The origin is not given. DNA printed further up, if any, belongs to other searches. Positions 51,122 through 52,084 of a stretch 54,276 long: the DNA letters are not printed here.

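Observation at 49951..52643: Six-gene module of unknown function behind an activator-type promoter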

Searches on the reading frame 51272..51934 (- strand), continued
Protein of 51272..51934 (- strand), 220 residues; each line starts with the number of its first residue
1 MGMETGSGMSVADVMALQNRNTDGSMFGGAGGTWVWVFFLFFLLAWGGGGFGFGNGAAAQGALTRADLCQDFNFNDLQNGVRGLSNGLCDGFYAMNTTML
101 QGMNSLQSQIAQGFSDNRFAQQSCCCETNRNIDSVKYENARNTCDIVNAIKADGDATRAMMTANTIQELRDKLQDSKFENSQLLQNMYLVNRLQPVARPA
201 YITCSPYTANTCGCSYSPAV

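Call 71: search_protein_families(library=pfam, proteins=[L094:3966-5498:+, L094:1930-3681:+, L094:5570-5938:+, L094:5954-6484:+, L094:6471-6755:+, L036:2123-2428:+, L036:1698-2111:+, L006:5816-6199:+, L004:1349-3487:+, L041:5446-5760:+], max_evalue=0.05)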
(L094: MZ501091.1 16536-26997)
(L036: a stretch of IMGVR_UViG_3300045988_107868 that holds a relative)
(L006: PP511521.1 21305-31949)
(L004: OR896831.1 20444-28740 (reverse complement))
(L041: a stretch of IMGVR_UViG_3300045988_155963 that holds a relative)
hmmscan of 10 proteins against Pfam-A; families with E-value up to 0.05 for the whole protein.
L094:3966-5498:+ (510 aa): 3 families
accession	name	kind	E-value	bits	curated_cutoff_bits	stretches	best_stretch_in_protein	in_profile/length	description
PF13884.11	Peptidase_S74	-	1e-14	55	22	1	208-259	1-57/58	Chaperone of endosialidase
PF21446.3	Gp34_trimer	-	0.0056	17.6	27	1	159-240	4-91/116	Long-tail fiber proximal subunit, C-terminal, trimerization domain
PF19657.4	DUF6160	-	0.049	14.3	27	0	336-381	16-59/96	Family of unknown function (DUF6160)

L094:1930-3681:+ (583 aa): 4 families
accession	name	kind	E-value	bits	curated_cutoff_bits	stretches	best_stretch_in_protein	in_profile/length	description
PF08400.16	phage_tail_N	-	6.4e-23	81.7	26.6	1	1-133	1-133/134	Prophage tail fibre N-terminal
PF13620.12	CarboxypepD_reg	-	1.1e-05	26.1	32.3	1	5-78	2-70/82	Carboxypeptidase regulatory-like domain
PF11839.13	Alanine_zipper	-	0.023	15.4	23.1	1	117-148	10-41/69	Alanine-zipper, major outer membrane lipoprotein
PF13385.13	Laminin_G_3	-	0.029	15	27.6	0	531-579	103-150/151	Concanavalin A-like lectin/glucanases superfamily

L094:5570-5938:+ (122 aa): 2 families
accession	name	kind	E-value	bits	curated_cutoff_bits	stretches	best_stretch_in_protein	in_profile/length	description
PF01503.22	PRA-PH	-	0.016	16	21.3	1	59-109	10-61/86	Phosphoribosyl-ATP pyrophosphohydrolase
PF05434.16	Tmemb_9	-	0.03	14.6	28.6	1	26-69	85-128/145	TMEM9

L094:5954-6484:+ (176 aa): 0 families

L094:6471-6755:+ (94 aa): 0 families

L036:2123-2428:+ (101 aa): 1 family
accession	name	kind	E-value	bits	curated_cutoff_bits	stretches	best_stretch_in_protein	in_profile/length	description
PF02915.23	Rubrerythrin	-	3.9e-05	24.5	22.8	1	7-100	3-103/137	Rubrerythrin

L036:1698-2111:+ (137 aa): 0 families

L006:5816-6199:+ (127 aa): 1 family
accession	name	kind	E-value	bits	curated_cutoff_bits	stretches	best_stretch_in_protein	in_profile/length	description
PF02124.21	Marek_A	-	0.039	14.8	24.1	0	32-64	5-37/90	Marek's disease glycoprotein A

L004:1349-3487:+ (712 aa): 2 families
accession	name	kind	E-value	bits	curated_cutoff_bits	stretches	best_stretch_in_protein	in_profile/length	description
PF13884.11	Peptidase_S74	-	1.6e-11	44.8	22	1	589-649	1-58/58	Chaperone of endosialidase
PF06785.16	UPF0242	-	0.034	14.6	33.5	1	676-711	155-190/194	Uncharacterised protein family (UPF0242) N-terminus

L041:5446-5760:+ (104 aa): 1 family
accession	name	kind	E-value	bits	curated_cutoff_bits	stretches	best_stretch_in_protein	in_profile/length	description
PF18748.7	HMUDK_HMUD1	-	0.013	15.5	27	1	26-52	14-40/196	5-hmdU DNA kinase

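Call 75: find_related_loci(query=A6, collection=genome_contigs, flank=8000)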
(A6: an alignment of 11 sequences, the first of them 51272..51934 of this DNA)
Query A6 (220 aa) in genome_contigs; peptide patterns used: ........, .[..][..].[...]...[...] (x = any residue, [..] = any of these).
113 stretches matched a pattern; 70 encode a relative of the query (tblastn E <= 1e-3); 70 distinct loci.
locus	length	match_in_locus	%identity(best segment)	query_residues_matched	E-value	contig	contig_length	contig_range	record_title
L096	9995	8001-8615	79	1-210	3e-102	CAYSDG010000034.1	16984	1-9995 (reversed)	MAG TPA_asm: uncultured Oscillospiraceae bacterium isolate SRP350583_co1_546 genome assembly, contig: NODE_5832_length_1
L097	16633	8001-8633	56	1-209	7e-65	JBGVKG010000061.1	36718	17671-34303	MAG: Lachnospiraceae bacterium isolate fecal_MAG_31 fecal_MAG_31_contig_0061, whole genome shotgun sequence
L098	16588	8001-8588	55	31-209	2e-62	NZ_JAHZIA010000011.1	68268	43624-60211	MAG: Anaerofustis sp. isolate HRGM_Genome_3374 HRGM_Genome_3374_11, whole genome shotgun sequence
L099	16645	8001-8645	50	9-215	3e-61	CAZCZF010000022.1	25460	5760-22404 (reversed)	MAG TPA_asm: uncultured Vampirovibrio sp. isolate SRP350583_co2_411 genome assembly, contig: NODE_2651_length_25460_cov_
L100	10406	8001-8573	54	29-207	2e-60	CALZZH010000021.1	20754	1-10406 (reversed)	MAG: uncultured Clostridia bacterium isolate SRR5240748_bin.11_metaWRAP_v1.3_MAG genome assembly, contig: ERZ9450819.988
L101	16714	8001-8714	46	1-214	5e-60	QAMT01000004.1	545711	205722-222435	MAG: Phascolarctobacterium sp. isolate CIM:MAG 843_2 contig_153675, whole genome shotgun sequence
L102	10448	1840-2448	50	5-209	4e-56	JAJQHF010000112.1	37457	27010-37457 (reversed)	MAG: Candidatus Gastranaerophilales bacterium isolate U.4_7 NODE_126_length_37457_cov_115.801561, whole genome shotgun s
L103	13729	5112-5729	47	35-215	2e-55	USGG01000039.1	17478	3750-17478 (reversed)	uncultured Megasphaera sp. isolate UMGS1693 genome assembly, contig: NODE_2474_length_17478_cov_5.218849, whole genome s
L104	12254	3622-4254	50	20-218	4e-54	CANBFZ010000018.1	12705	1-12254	MAG TPA_asm: uncultured Eubacterium sp. isolate SRR15431176_bin.10_metawrap_v1.3_MAG genome assembly, contig: NODE.817_l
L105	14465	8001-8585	48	26-214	3e-52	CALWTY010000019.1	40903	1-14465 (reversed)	MAG: uncultured Clostridia bacterium isolate BRZ_CP__bin94 genome assembly, contig: BRZ_CP__NODE_1470_length_40903_cov_5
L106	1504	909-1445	52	7-175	9e-54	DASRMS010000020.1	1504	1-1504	MAG TPA_asm: Oscillospiraceae bacterium isolate SMAG_U10222 k141_272234, whole genome shotgun sequence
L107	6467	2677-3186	51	31-207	8e-51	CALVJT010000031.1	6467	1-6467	MAG: uncultured Clostridia bacterium isolate E02__bin331 genome assembly, contig: E02__k127_5609360, whole genome shotgu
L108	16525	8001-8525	48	31-209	2e-46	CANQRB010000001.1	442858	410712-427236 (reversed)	MAG: uncultured Clostridia bacterium isolate Lapin-008__bin63 genome assembly, contig: Lapin-008__NODE_1_length_442858_c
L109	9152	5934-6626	40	10-217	2e-42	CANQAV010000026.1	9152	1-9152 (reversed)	MAG: Candidatus Gastranaerophilales bacterium isolate Lapin-002__bin121 genome assembly, contig: Lapin-002__NODE_10055_l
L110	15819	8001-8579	39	6-214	2e-42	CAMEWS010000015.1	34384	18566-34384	MAG: uncultured Clostridia bacterium isolate SRR11489792_bin.93_metaWRAP_v1.3_MAG genome assembly, contig: ERZ11466811.1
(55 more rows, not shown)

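Call 84: search_solved_structures(query=A7, max_evalue=10, show_alignments=1)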
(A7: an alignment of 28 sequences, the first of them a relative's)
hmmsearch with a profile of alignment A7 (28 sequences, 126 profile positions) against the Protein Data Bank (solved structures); distinct sequences matched with E-value up to 10: 7.
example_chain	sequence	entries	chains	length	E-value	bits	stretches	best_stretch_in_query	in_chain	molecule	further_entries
9uvr_A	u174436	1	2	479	0.0042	20.2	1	11-76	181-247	Surface protein, putative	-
8wxd_A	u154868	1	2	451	0.0054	19.9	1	11-76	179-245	Surface protein, putative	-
5myj_AQ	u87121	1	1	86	0.053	16.7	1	68-122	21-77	30S ribosomal protein S17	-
9uvm_A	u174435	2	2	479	0.053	16.7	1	10-79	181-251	FimA fimbrial subunit-like protein, putative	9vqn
8wg6_A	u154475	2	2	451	0.083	16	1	10-79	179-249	FimA fimbrial subunit-like protein, putative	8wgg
6o8w_q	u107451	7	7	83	0.76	12.9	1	68-101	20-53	30S ribosomal protein S17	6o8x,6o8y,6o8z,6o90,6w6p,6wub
7nhk_r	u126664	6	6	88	0.81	12.8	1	68-101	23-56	30S ribosomal protein S17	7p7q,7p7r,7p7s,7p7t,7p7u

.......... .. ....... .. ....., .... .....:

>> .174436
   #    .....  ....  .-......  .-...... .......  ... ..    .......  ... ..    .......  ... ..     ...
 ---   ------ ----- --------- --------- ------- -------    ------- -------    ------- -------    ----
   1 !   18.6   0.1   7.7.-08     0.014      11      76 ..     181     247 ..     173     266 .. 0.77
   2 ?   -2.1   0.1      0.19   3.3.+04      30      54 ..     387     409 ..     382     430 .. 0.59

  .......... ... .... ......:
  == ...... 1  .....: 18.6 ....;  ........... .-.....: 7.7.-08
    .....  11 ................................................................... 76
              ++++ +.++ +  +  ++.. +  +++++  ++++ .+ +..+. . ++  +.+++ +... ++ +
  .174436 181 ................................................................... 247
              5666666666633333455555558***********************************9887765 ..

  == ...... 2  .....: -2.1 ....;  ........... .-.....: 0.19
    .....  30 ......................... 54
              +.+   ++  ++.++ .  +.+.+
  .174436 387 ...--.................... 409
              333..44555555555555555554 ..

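Call 85: search_solved_structures(query=A8, max_evalue=10, show_alignments=1)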
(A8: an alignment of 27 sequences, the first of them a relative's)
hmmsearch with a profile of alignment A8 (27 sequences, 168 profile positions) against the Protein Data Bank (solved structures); distinct sequences matched with E-value up to 10: 11.
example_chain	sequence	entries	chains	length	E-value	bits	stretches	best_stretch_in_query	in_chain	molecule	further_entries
7bqq_A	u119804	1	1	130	0.095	16.3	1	8-102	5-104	Gogy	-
12fa_A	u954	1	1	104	0.6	13.7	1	59-132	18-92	ESAT-6-like protein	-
5cwb_A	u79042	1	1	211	1.2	12.7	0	11-24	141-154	Designed helical repeat protein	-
8fmm_A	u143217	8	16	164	1.3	12.6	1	10-82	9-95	Troponin C, slow skeletal and cardiac muscles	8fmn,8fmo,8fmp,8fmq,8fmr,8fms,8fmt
7sc2_A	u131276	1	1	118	1.4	12.5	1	12-82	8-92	Troponin C, slow skeletal and cardiac muscles,Troponin I, cardiac muscle chimera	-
5vln_A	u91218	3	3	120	1.5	12.4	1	12-82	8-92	Troponin C, slow skeletal and cardiac muscles,Troponin I, cardiac muscle | Troponin C, Troponin I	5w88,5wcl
1dtl_A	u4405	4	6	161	1.8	12.2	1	12-82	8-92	CARDIAC TROPONIN C | Troponin C | Troponin C, slow skeletal and cardiac muscles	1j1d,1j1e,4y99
1aj4_A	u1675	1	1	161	1.9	12.1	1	13-82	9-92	TROPONIN C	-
6em8_A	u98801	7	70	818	2.7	11.6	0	25-76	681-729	ATP-dependent Clp protease ATP-binding subunit ClpC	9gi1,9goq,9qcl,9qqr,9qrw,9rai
6em9_A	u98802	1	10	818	2.8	11.5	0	25-76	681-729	ATP-dependent Clp protease ATP-binding subunit ClpC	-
4jpp_A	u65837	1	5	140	3.5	11.2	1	7-100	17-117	Minor spike protein H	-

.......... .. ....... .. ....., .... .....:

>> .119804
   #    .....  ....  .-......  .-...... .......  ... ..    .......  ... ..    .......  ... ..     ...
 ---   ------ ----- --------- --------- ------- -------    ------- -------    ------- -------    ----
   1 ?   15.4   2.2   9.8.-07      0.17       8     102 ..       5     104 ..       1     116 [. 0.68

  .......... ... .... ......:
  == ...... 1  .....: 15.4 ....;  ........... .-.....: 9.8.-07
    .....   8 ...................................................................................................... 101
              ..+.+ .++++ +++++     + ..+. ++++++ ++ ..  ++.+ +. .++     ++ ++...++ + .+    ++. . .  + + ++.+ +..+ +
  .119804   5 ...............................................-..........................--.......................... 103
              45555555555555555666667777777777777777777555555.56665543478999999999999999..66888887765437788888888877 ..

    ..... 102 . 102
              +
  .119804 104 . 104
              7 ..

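Call 94: search_protein_representatives(alignment_id=A3)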
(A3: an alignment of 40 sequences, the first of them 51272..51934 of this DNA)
Query: 40 sequences, 228 profile positions. Proteins with E-value up to 0.001 (for the whole library): 1999; up to 1e-10: 986; up to 1e-30: 186. The best 150 are listed.
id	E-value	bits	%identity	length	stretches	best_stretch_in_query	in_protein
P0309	3.1e-91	321.3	-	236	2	1-121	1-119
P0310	1.6e-82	292.8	-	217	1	1-222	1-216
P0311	1.0e-81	290.2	-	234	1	9-228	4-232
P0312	1.4e-80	286.5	-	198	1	14-222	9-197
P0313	4.3e-78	278.3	-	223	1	1-223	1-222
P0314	3.1e-73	262.4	-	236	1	8-224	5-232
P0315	5.6e-69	248.5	-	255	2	6-128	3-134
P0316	6.2e-67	241.8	-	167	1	71-228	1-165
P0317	9.2e-67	241.2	-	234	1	6-225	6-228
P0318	7.0e-64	231.8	-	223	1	7-223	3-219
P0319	1.5e-63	230.7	-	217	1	6-227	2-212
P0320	6.1e-63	228.7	-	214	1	1-224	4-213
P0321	3.2e-62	226.4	-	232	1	6-223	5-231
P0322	3.7e-62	226.2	-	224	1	1-227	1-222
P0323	3.9e-61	222.8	-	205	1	9-223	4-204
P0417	3.5e-36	141.2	-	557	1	71-217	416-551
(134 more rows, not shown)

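Call 96: find_encoding_contigs(protein=P0417, flank=8000, max_places=2)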
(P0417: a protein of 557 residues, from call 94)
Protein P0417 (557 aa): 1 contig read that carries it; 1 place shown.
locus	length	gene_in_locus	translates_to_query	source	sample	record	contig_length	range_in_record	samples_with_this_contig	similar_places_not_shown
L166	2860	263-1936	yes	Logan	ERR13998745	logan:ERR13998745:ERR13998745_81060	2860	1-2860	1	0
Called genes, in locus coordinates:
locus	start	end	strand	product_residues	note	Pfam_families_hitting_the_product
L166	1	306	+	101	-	?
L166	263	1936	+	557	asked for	-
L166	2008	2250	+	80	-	-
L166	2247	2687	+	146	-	PF25223:DUF7841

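Call 112: search_protein_families(library=padloc, proteins=[window:51272-51934:-], max_evalue=0.1)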
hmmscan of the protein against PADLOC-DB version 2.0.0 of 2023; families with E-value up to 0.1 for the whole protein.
window:51272-51934:- (220 aa): 1 family
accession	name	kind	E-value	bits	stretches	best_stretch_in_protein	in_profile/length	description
PDLC00635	ZorA2|ZorA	-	0.0016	15.5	1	71-190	71-190/505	MotA/ExbB/TolQ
